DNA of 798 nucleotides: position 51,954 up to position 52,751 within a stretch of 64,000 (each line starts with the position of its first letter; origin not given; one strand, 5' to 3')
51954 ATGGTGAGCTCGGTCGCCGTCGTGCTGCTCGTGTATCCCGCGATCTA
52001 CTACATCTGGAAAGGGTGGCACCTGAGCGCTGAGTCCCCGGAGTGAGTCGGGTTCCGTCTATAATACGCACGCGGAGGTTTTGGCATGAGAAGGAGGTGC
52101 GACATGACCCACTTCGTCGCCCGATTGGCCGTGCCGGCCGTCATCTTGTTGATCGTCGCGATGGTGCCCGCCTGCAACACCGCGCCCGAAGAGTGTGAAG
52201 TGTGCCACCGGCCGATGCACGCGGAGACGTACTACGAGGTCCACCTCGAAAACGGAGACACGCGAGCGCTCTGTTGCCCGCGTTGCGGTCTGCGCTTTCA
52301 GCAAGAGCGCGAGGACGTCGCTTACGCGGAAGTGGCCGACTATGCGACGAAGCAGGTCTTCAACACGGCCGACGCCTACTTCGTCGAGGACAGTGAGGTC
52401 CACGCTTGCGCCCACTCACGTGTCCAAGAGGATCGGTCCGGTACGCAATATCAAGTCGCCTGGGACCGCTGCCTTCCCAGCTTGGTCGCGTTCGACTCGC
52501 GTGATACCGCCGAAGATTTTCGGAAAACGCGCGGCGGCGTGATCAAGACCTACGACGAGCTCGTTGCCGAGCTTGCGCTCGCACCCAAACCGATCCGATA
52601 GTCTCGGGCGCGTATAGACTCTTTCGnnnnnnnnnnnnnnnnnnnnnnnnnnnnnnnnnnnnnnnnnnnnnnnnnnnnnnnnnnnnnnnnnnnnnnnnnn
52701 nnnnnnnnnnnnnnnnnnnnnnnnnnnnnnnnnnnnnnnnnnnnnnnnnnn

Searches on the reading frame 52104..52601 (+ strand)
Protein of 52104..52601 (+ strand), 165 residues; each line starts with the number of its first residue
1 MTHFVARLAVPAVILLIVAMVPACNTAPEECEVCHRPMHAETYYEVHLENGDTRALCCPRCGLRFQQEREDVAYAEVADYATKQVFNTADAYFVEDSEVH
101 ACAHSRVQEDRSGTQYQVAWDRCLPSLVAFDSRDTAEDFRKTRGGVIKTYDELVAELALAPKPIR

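Call 58: search_protein_families(library=pfam, proteins=[window:52104-52601:+], max_evalue=0.001)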
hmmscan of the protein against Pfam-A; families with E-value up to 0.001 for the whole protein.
window:52104-52601:+ (165 aa): 1 family
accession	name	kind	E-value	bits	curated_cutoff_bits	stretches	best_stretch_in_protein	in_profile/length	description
PF05573.18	NosL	-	0.00056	20.7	24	0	125-156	98-129/131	NosL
